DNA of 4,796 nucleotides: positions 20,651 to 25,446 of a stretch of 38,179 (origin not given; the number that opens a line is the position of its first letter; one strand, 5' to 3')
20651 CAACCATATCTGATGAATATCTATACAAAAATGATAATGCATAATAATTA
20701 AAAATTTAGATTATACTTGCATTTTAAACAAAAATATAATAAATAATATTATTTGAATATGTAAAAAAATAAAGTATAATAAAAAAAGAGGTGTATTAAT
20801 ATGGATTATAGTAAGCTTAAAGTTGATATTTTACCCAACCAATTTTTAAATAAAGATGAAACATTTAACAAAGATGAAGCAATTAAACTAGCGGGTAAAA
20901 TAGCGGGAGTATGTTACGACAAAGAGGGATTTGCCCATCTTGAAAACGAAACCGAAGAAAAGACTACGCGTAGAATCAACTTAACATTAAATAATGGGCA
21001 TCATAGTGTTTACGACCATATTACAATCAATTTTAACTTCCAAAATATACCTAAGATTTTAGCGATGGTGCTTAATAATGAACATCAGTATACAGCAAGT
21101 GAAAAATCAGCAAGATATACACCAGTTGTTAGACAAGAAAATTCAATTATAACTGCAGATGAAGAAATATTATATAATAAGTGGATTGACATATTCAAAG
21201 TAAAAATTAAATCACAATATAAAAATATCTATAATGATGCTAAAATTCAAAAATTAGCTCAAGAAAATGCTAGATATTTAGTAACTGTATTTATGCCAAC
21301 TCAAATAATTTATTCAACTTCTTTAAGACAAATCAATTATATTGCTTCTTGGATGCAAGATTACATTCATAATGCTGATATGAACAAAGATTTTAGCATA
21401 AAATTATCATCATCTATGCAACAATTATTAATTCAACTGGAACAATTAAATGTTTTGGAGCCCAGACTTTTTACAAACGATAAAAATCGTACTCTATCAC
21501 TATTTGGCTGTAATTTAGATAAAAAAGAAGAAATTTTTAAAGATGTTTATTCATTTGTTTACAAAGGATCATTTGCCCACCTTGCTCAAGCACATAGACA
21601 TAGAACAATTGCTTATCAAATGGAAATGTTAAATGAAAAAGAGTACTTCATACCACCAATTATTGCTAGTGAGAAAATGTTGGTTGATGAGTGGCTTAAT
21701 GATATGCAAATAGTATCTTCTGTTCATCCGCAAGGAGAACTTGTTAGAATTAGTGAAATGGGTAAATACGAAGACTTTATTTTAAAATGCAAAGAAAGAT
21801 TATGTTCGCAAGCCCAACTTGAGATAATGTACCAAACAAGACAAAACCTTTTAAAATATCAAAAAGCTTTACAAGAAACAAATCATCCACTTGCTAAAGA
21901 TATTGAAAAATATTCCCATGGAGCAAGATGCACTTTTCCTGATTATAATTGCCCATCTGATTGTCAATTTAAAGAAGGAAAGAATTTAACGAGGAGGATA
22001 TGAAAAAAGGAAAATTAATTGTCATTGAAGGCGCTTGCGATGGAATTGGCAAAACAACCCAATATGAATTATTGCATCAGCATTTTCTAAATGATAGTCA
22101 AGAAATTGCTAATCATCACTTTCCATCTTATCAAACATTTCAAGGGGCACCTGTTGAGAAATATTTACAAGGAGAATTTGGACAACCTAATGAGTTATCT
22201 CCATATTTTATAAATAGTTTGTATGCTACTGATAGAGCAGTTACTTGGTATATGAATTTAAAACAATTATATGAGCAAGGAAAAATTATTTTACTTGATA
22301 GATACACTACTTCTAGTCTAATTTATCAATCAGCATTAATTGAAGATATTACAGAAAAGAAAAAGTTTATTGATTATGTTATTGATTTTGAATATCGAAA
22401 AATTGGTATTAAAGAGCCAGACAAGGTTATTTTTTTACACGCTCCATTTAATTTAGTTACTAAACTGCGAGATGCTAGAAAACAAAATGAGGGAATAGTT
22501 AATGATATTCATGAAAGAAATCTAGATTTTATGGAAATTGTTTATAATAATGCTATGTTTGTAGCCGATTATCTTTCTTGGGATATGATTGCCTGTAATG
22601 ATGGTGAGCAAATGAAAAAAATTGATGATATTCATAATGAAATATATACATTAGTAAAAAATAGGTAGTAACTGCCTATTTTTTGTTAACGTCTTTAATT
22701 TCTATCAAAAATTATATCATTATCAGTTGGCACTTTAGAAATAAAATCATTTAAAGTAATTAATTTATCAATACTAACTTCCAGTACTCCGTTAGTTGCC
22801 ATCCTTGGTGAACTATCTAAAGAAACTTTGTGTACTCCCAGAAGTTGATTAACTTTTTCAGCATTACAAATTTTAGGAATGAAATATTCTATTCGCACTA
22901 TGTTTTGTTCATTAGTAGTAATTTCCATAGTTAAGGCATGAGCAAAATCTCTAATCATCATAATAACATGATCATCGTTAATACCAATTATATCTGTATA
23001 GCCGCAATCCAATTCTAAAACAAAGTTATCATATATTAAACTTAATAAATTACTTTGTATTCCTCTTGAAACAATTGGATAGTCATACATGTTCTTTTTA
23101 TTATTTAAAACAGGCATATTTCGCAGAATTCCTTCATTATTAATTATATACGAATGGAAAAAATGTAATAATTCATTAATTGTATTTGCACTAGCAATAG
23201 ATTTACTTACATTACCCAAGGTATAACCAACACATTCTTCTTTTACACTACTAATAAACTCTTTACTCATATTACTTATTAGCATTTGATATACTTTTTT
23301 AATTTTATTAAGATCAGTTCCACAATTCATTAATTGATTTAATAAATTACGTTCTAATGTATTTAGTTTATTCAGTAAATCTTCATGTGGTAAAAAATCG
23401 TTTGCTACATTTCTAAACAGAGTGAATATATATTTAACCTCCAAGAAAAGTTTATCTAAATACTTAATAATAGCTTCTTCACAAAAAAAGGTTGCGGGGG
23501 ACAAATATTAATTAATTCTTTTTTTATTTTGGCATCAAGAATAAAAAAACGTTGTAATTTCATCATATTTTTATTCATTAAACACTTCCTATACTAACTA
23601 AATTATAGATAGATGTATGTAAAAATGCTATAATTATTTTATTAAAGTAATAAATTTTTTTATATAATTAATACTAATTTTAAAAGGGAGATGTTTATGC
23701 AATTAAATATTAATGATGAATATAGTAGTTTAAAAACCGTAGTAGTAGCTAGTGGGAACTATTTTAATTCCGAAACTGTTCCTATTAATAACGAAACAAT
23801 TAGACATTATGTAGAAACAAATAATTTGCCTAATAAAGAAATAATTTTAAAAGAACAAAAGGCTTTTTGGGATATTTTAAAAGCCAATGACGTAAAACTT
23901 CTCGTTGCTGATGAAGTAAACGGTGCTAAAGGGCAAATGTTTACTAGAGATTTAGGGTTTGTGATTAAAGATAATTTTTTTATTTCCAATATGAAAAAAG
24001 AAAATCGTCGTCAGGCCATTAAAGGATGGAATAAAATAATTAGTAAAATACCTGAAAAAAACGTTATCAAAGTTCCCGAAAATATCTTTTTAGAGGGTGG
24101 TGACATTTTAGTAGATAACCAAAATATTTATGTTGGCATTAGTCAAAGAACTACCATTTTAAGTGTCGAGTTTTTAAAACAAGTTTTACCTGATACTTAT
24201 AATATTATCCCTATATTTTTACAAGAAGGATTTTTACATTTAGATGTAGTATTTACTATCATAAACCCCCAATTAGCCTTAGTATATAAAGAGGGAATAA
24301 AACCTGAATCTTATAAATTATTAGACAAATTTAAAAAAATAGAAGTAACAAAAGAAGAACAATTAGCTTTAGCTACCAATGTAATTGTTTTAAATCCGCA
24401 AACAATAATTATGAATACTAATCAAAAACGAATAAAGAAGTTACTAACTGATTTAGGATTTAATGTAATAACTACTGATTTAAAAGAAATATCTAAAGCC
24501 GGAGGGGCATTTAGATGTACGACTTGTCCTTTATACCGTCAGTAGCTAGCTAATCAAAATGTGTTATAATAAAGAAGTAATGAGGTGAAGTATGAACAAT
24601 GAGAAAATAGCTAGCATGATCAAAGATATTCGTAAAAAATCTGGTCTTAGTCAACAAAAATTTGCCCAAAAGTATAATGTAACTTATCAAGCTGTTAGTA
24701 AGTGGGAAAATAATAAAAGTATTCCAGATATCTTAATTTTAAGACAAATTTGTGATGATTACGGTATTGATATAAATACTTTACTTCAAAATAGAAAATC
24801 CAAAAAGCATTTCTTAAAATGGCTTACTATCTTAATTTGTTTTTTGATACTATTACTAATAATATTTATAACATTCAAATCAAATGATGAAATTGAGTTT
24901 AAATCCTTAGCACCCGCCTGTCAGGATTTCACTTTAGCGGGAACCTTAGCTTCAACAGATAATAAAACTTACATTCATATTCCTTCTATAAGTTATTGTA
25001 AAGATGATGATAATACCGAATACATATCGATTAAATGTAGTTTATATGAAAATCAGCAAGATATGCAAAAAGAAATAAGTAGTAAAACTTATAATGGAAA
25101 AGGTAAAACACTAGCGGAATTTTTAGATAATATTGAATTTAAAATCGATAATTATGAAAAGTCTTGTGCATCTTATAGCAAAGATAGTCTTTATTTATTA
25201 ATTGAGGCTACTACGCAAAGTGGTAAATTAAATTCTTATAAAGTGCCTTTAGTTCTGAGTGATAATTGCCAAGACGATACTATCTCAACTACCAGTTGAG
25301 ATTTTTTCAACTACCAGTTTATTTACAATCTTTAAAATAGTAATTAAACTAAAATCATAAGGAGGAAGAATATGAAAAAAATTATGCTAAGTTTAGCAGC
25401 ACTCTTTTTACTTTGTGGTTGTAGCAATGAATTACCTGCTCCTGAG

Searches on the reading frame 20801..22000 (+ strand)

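Call 5: search_protein_families(library=pfam, proteins=[window:20801-22000:+], max_evalue=0.1)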
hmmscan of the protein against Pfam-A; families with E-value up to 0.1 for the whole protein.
window:20801-22000:+ (400 aa): 1 family
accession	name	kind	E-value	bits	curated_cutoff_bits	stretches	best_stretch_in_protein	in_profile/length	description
PF02511.20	Thy1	-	3.7e-16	59.9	24.8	1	26-177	8-157/191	Thymidylate synthase complementing protein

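Call 6: search_protein_families(library=phrogs, proteins=[window:20801-22000:+], max_evalue=0.01)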
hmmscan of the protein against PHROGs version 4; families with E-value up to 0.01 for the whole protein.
window:20801-22000:+ (400 aa): 2 families
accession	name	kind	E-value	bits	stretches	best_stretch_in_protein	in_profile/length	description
phrog_22708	-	DNA, RNA and nucleotide metabolism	0.0023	18.4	1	26-107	39-124/242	thymidylate synthase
phrog_24225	-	unknown function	0.0046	18.2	0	126-155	5-34/104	-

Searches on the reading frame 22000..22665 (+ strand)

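Call 12: search_protein_families(library=pfam, proteins=[window:22000-22665:+], max_evalue=0.001)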
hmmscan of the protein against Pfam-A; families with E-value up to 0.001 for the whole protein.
window:22000-22665:+ (222 aa): 1 family
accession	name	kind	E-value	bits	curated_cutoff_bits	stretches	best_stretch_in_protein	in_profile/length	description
PF02223.23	Thymidylate_kin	-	1e-17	64.8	27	1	9-196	1-171/185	Thymidylate kinase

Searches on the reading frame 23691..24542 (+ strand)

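Call 12: search_protein_families(library=pfam, proteins=[window:23691-24542:+], max_evalue=0.001)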
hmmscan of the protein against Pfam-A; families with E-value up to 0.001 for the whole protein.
window:23691-24542:+ (284 aa): 2 families
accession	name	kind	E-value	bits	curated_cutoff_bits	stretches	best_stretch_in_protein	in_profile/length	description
PF19420.4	DDAH_eukar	-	4.5e-24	85.6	23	1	34-281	10-290/291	N,N dimethylarginine dimethylhydrolase, eukaryotic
PF02274.22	ADI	-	3.7e-20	72.8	22.8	2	83-201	125-259/377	Arginine deiminase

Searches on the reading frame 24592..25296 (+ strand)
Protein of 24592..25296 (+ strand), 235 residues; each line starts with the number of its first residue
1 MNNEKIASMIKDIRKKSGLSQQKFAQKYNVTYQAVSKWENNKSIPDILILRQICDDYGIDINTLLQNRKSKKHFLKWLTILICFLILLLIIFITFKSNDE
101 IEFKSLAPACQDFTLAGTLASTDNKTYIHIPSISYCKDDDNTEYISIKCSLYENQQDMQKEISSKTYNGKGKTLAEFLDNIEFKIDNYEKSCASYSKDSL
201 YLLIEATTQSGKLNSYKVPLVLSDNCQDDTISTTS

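Call 12: search_protein_families(library=pfam, proteins=[window:24592-25296:+], max_evalue=0.001)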
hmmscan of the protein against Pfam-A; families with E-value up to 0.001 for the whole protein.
window:24592-25296:+ (235 aa): 4 families
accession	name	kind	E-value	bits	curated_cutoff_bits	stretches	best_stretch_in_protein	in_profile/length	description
PF01381.28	HTH_3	-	1.8e-13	50.7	23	1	10-62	1-53/55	Helix-turn-helix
PF12844.13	HTH_19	-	3.4e-09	36.9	30.2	1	8-67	2-61/64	Helix-turn-helix domain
PF13443.12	HTH_26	-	0.00036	21.2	22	1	10-65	2-58/63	Cro/C1-type HTH DNA-binding domain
PF22495.2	HTH_92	-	0.00041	20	27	0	12-46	2-36/45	RsaL-like HTH domain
